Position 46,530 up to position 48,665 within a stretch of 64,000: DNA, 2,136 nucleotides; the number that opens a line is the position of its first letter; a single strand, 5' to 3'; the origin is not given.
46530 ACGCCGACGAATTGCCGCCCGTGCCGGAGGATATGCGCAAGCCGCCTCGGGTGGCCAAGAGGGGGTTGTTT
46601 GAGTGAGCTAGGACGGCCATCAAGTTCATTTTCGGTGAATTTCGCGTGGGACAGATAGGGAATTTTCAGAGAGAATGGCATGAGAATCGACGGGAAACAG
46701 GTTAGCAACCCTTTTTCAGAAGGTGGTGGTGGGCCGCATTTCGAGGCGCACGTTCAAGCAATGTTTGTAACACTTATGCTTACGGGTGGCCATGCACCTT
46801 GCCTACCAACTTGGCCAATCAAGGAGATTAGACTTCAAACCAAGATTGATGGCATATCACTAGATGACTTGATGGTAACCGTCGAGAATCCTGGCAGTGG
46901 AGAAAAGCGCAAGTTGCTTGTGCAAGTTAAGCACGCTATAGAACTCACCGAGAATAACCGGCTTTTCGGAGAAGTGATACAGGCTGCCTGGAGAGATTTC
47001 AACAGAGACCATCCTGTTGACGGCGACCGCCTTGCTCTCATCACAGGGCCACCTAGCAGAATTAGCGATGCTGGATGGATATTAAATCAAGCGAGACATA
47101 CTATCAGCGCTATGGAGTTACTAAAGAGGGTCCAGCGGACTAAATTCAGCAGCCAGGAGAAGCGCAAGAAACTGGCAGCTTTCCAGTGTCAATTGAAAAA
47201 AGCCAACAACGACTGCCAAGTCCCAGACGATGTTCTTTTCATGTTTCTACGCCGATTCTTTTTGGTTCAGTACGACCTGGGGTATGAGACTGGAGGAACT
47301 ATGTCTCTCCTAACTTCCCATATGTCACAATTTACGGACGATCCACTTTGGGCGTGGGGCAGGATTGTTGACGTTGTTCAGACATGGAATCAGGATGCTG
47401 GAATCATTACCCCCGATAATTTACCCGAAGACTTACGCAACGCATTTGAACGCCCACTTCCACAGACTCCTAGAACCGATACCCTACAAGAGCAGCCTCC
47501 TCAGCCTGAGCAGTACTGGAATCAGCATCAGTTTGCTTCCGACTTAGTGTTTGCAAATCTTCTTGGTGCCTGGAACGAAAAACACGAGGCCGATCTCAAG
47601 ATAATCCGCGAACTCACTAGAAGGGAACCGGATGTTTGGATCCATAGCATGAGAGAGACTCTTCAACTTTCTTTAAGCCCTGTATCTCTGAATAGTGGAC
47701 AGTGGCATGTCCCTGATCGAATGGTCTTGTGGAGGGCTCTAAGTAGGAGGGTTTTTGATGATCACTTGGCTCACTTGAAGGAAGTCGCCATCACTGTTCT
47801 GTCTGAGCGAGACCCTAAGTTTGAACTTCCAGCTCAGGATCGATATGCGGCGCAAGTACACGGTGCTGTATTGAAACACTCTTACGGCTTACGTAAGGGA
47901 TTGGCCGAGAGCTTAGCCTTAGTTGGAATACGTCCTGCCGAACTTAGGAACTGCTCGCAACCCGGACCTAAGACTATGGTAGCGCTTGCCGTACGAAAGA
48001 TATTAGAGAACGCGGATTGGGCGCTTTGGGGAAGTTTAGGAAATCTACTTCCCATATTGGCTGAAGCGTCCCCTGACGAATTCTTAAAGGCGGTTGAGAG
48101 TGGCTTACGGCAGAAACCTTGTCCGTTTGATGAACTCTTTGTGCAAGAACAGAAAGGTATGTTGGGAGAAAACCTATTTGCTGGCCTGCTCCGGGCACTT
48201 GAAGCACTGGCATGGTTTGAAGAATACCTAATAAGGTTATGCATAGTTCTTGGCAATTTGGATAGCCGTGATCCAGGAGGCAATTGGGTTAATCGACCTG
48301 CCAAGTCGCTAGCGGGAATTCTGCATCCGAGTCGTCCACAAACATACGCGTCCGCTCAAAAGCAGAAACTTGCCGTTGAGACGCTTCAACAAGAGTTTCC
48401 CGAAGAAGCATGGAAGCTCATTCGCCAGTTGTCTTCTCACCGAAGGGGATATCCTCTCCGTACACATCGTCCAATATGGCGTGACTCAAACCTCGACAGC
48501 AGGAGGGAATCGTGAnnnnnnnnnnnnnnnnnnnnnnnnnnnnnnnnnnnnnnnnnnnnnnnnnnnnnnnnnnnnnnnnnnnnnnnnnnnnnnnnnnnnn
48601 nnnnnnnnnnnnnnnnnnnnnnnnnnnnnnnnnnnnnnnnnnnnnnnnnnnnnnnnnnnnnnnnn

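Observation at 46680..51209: Low-GC three-gene cassette: restriction-fold-headed helical protein + coupled helical partner + minimal SMODS/CD-NTase-like nucleotidyltransferase (candidate undescribed defence/signalling system)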

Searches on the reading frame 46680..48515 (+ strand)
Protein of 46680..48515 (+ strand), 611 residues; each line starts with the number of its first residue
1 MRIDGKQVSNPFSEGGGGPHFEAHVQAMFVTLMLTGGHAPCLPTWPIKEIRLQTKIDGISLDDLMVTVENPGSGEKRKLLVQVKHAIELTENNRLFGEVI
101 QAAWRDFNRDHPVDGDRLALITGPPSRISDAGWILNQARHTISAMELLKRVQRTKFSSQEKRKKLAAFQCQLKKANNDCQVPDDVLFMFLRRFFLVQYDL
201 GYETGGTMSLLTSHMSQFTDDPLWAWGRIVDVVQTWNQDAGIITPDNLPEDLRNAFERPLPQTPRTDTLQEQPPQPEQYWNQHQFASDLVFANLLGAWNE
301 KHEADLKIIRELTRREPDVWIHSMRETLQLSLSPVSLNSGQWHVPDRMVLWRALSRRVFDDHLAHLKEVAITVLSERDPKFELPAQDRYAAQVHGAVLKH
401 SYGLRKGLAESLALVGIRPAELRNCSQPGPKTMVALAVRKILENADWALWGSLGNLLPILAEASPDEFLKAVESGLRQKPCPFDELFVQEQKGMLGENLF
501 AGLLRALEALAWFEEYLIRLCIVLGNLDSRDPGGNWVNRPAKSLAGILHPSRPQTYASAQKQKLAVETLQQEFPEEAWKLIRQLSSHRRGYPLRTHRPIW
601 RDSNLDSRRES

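Call 3: search_protein_families(library=pfam, proteins=[window:46680-48515:+], max_evalue=1)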
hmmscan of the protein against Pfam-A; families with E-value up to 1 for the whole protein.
window:46680-48515:+ (611 aa): 1 family
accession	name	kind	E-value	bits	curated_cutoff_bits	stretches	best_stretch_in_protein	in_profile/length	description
PF17784.7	Sulfotransfer_4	-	0.13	12.5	22.8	1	312-361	95-146/215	Sulfotransferase domain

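Call 4: search_protein_families(library=padloc, proteins=[window:46680-48515:+], max_evalue=1)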
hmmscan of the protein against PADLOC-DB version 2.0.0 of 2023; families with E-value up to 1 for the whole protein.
window:46680-48515:+ (611 aa): 0 families

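Call 5: search_protein_families(library=ncbifam, proteins=[window:46680-48515:+], max_evalue=1)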
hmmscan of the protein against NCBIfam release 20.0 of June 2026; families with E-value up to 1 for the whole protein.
window:46680-48515:+ (611 aa): 0 families

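Call 7: find_homologous_proteins(query=window:46680-48515:+)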
Query window:46680-48515:+ (611 aa): 206 proteins with E <= 0.001 among 8000 candidates; the best 120 are listed.
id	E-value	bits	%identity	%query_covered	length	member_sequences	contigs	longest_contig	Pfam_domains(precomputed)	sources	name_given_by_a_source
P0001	0.0e+0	1418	100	100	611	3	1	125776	-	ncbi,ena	-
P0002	0.0e+0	1096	77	100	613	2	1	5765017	-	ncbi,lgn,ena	-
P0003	2.8e-287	972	73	96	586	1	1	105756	-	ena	-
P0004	1.3e-257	874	65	100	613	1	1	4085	-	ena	-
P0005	3.7e-252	856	64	100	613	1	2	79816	-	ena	-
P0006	2.2e-239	814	61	100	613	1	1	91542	-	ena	-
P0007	5.4e-231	786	58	100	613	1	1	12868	-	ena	-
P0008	2.5e-230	784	61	96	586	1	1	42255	-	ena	-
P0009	4.5e-227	773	58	100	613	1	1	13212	-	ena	-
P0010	2.7e-217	741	55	98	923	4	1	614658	-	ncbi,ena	-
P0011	1.2e-216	739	55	98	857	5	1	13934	-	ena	-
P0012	5.3e-210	717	54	100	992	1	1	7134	-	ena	-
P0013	2.8e-208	711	55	100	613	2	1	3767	-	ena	-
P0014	9.7e-203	693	53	98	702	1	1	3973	-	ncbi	-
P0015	2.0e-202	692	52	100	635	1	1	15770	-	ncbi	-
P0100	4.8e-116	407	57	54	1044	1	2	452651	PF04326.20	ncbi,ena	-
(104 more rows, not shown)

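Call 9: find_encoding_contigs(protein=P0002, flank=8000, max_places=2)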
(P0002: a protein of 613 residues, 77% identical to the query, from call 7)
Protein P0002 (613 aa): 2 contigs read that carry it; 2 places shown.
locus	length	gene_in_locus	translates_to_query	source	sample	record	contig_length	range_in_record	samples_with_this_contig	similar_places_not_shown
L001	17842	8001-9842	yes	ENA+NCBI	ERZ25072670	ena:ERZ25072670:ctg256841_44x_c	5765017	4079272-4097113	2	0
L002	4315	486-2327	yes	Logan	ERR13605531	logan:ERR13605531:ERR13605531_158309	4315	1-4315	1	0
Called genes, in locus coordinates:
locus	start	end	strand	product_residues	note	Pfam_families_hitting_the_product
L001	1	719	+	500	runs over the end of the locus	PF00950:ABC-3, PF01032:FecCD, PF00950:ABC-3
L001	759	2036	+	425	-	PF07690:MFS_1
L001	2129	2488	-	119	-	PF05534:HicB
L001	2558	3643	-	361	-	PF14486:DUF4432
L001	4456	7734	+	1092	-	PF02384:N6_Mtase (weak), PF18135:Type_ISP_C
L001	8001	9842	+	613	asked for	-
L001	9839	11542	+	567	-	-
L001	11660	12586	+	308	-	PF18144:SMODS, PF21654:DncV-like_NTFase (weak)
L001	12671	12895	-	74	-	-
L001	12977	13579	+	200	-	-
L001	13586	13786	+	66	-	PF10049:DUF2283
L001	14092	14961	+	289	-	-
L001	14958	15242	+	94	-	PF08843:AbiEii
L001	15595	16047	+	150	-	PF08818:DUF1801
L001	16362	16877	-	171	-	-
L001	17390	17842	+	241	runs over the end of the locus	PF01507:PAPS_reduct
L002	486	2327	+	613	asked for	-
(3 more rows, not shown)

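Call 10: find_encoding_contigs(protein=P0010, flank=8000, max_places=2)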
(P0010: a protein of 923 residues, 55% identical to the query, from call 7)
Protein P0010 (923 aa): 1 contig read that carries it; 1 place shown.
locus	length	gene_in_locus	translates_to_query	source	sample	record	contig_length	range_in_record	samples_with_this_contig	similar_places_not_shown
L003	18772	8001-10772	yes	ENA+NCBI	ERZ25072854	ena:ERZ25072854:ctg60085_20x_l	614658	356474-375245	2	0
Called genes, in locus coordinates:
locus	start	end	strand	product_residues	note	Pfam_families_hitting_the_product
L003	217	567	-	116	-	-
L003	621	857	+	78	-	-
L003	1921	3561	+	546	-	PF12161:HsdM_N, PF02384:N6_Mtase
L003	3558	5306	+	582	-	PF04326:SLFN_AlbA_2, PF13749:HATPase_c_4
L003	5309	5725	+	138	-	PF08780:NTase_sub_bind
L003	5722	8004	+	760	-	PF01909:NTP_transf_2 (weak), PF18765:Polbeta, PF18741:MTES_1575 (faint), PF01420:Methylase_S, PF04480:DUF559, PF01420:Methylase_S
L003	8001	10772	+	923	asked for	-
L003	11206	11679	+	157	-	-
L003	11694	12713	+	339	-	-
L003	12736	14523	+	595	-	PF13289:SIR2_2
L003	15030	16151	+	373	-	PF03235:GmrSD_N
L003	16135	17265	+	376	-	PF11398:DUF2813 (faint), PF13175:AAA_15, PF13304:AAA_21, PF13175:AAA_15, PF12476:DUF3696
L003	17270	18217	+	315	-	-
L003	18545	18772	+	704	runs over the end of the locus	PF04313:HSDR_N, PF04851:ResIII, PF18766:SWI2_SNF2, PF00270:DEAD (weak), PF22679:T1R_D3-like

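Call 11: find_encoding_contigs(protein=P0100, flank=8000, max_places=2)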
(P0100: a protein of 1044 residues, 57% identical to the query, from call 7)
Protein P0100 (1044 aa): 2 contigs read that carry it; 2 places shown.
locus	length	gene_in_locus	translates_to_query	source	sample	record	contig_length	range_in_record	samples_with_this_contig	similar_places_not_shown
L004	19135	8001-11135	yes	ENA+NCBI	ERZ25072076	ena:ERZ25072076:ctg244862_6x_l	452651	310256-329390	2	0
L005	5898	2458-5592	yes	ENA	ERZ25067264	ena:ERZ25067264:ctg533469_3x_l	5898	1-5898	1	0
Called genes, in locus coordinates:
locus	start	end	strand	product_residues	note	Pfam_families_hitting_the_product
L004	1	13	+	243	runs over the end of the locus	PF00535:Glycos_transf_2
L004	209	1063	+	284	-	PF00515:TPR_1 (weak), PF07719:TPR_2 (weak)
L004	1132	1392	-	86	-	-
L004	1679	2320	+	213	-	PF23023:Anti-Pycsar_Apyc1 (weak), PF00753:Lactamase_B, PF12706:Lactamase_B_2 (faint)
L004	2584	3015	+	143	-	PF02517:Rce1-like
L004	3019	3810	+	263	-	PF00290:Trp_syntA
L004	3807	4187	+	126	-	PF07736:CM_1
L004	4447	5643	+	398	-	PF07690:MFS_1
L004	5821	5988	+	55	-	-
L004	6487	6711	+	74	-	PF15919:HicB_lk_antitox, PF21748:UPF0150 (weak)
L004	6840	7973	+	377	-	PF01420:Methylase_S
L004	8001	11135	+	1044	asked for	PF04326:SLFN_AlbA_2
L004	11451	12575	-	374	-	PF02771:Acyl-CoA_dh_N, PF02770:Acyl-CoA_dh_M, PF00441:Acyl-CoA_dh_1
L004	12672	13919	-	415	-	PF02771:Acyl-CoA_dh_N, PF02770:Acyl-CoA_dh_M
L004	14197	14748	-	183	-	PF13358:DDE_3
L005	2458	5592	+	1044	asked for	PF04326:SLFN_AlbA_2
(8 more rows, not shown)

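Call 35: search_solved_structures(query=A4, max_evalue=1)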
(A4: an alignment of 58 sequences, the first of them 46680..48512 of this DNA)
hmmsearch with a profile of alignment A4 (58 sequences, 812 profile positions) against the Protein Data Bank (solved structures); distinct sequences matched with E-value up to 1: 0.

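Call 38: predict_structure(alignment_id=A4)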
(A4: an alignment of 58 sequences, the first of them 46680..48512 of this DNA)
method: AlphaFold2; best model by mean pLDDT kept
length: 611 residues; sequences in the alignment: 58
mean_pLDDT: 83.8   pTM: 0.56
mean pLDDT of the five models: 83.8, 83.3, 83.3, 82.0, 81.6
residues with pLDDT >= 90: 306; 70-90: 214; 50-70: 45; < 50: 46
segments of 3 or more residues with pLDDT < 50: 1-17, 56-58, 259-276, 609-611
pLDDT, mean of each block of 10 residues (from residue 1): 30 45 91 90 91 59 85 88 89 90 83 72 84 90 90 79 94 93 93 89 70 84 91 82 89 74 31 48 82 95 95 92 89 86 91 90 95 96 86 91 97 93 87 96 94 95 97 95 89 66 93 93 96 82 90 86 95 95 73 69 54 41
secondary structure, 60 per line:
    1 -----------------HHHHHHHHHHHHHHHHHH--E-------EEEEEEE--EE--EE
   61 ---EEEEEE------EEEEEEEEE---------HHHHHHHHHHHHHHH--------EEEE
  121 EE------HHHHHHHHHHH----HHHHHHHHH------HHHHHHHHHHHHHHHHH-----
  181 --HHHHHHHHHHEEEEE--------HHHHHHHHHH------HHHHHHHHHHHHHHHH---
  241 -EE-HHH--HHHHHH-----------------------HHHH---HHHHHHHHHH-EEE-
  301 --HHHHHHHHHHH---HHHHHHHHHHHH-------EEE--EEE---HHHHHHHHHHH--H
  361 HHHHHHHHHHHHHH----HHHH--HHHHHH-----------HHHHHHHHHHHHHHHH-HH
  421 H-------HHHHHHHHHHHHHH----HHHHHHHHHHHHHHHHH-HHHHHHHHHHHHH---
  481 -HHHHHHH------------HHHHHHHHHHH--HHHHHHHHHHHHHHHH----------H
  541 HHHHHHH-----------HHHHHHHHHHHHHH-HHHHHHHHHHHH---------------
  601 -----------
elements in order: H18-35 E46-52 E64-69 E76-84 H94-108 E117-122 H129-139 H144-152 H159-175 H183-192 E193-197 H206-215 H222-237 H250-255 H279-282 H286-295 E297-299 H303-313 H317-328 E336-338 E341-343 H347-357 H360-374 H379-382 H385-390 H402-417 H429-442 H447-463 H465-477 H482-488 H501-511 H514-529 H540-547 H559-572 H574-585

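Call 43: fold_search(model_id=the predicted structure, library=pdb)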
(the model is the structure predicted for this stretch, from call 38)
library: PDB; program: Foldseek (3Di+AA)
matches with E <= 10: 645; with E <= 0.001: 2
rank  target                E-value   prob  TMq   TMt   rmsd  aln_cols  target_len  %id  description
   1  9hr5_C                9.9e-05  1.00  0.26  0.38  21.8       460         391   12  Salmonella enterica Lamassu LmuA nuclease tetramer bound to DNA duplex (released 2025-10-01)
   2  9hr5_A                1.5e-04  1.00  0.26  0.38  20.8       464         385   12  Salmonella enterica Lamassu LmuA nuclease tetramer bound to DNA duplex (released 2025-10-01)
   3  9nxx_D                1.7e-03  1.00  0.24  0.36  21.9       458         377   11  LmuA_conformation 1 (released 2025-12-17)
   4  8wqb_B                6.6e-03  0.60  0.13  0.12  25.6       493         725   14  Cryo-EM structure of CUL2-RBX1-ELOB-ELOC-FEM1B bound with the C-degron of CCDC89 (conformation 2) (released 2024-04-03)
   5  9hqx_A                8.3e-03  0.98  0.21  0.31  20.0       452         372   13  Salmonella enterica Lamassu LmuACB bound to DNA duplex (released 2025-10-01)
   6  8wqa_A                8.3e-03  0.44  0.11  0.10  25.0       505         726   12  Cryo-EM structure of CUL2-RBX1-ELOB-ELOC-FEM1B bound with the C-degron of CCDC89 (conformation 1) (released 2024-04-03)
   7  8dgc_B                1.3e-02  0.82  0.25  0.09  26.5       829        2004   10  Avs3 bound to phage PhiV-1 terminase (released 2022-08-03)
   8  6s9p_A                1.6e-02  0.66  0.13  0.19  15.7       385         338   14  Designed Armadillo Repeat protein internal Lock2 fused to target peptide KRKAKITWKR (released 2020-02-19)
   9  5mfd_J                1.9e-02  0.57  0.13  0.19  15.7       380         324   12  Designed armadillo repeat protein YIIIM''6AII in complex with pD_(KR)5 (released 2017-07-19)
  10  9qpq_J                1.9e-02  0.66  0.14  0.23  17.6       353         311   13  The structure of the COPI leaf bound to GOLPH3 (released 2025-10-22)
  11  4rv1_D                2.4e-02  0.54  0.12  0.15  18.6       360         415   15  Crystal Structure of Engineered Protein. Northeast Structural Genomics Consortium (NESG) Target OR497. (released 2014-12-10)
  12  6s9m_E                2.8e-02  0.54  0.11  0.18  15.2       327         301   14  Designed Armadillo Repeat protein Lock2 fused to target peptide KRKRKAKITW (released 2020-02-19)
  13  4rv1_F                3.3e-02  0.75  0.16  0.21  13.4       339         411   14  Crystal Structure of Engineered Protein. Northeast Structural Genomics Consortium (NESG) Target OR497. (released 2014-12-10)
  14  4rv1_C                3.5e-02  0.41  0.11  0.15  18.1       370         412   14  Crystal Structure of Engineered Protein. Northeast Structural Genomics Consortium (NESG) Target OR497. (released 2014-12-10)
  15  9nxx_C                3.6e-02  0.85  0.18  0.28  20.7       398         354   10  LmuA_conformation 1 (released 2025-12-17)
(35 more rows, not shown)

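Call 45: search_protein_families(library=pfam, alignment_id=A4, max_evalue=0.05)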
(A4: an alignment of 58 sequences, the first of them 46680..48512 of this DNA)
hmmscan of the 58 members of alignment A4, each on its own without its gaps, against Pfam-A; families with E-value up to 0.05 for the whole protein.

A. member 1, window:46680-48512:+ (611 aa): 0 families

B. families by the number of members that match (of 58 scanned): 6 families
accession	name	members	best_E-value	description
PF24857.1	THR4_C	2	0.023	Threonine synthase, C-terminal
PF09150.15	Carot_N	1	0.01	Orange carotenoid protein, N-terminal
PF22737.1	NNH6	1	0.022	NACHT N-terminal Helical domain 6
PF22993.4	SAM_EPH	1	0.038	Ephrin receptor 1 SAM domain-like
PF17784.7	Sulfotransfer_4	1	0.045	Sulfotransferase domain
PF25808.1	TPR_LAA1_C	1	0.047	LAA1-like, C-terminal TPR repeats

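Call 46: find_encoding_contigs(protein=P0006, flank=8000, max_places=1)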
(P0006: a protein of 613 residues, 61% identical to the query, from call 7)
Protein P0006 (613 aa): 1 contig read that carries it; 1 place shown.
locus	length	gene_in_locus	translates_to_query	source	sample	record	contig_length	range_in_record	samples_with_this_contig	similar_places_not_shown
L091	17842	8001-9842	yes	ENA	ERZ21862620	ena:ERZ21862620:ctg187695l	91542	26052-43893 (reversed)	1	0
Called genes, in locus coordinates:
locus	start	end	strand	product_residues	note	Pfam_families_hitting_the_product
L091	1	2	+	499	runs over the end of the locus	PF00950:ABC-3, PF01032:FecCD, PF00950:ABC-3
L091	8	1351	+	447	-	PF07690:MFS_1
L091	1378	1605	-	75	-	-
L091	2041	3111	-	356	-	PF14486:DUF4432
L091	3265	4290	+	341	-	-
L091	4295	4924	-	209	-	PF13358:DDE_3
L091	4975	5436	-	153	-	PF13384:HTH_23 (weak), PF13551:HTH_29 (weak), PF13565:HTH_32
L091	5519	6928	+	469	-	PF18135:Type_ISP_C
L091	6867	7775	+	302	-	PF18135:Type_ISP_C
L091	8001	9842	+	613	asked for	-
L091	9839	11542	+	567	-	-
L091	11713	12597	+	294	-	PF18144:SMODS, PF21654:DncV-like_NTFase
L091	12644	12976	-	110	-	PF01609:DDE_Tnp_1 (faint), PF13586:DDE_Tnp_1_2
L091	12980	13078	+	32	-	-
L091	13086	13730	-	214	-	PF13358:DDE_3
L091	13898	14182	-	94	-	-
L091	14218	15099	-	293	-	PF01609:DDE_Tnp_1, PF13612:DDE_Tnp_1_3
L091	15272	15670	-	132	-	PF13340:DUF4096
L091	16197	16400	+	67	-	PF10049:DUF2283 (weak)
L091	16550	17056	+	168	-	-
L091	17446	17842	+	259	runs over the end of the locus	-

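Call 47: find_encoding_contigs(protein=P0009, flank=8000, max_places=1)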
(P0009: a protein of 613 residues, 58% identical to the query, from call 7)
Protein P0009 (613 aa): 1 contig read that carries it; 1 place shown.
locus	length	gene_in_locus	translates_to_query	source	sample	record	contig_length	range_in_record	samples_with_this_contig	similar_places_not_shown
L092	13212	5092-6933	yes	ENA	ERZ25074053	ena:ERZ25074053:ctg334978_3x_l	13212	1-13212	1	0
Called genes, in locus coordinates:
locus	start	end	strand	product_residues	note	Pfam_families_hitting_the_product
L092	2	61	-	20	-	?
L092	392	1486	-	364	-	PF14486:DUF4432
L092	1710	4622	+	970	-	-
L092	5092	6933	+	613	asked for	-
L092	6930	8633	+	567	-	-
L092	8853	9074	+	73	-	PF10049:DUF2283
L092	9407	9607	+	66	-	PF10049:DUF2283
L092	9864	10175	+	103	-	-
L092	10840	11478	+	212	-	-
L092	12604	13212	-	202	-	?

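Call 48: find_encoding_contigs(protein=P0003, flank=8000, max_places=1)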
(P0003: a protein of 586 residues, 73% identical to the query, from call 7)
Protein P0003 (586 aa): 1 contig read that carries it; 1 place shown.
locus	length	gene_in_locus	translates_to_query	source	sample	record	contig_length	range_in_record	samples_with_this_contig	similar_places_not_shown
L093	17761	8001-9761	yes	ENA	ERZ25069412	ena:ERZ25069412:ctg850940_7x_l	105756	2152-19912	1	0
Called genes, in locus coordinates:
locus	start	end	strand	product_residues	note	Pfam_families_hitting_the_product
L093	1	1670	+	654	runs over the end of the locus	-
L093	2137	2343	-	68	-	-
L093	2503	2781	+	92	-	-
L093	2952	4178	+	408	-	PF08239:SH3_3 (weak), PF07510:GmrSD_C (weak), PF05901:Excalibur (weak)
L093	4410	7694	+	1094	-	PF02384:N6_Mtase (weak), PF18135:Type_ISP_C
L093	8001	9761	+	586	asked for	-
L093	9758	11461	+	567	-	-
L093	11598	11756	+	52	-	-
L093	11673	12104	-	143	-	-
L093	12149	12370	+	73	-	PF01609:DDE_Tnp_1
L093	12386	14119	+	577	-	PF03235:GmrSD_N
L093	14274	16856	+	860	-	PF02463:SMC_N (faint), PF13166:AAA_13, PF13304:AAA_21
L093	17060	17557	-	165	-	-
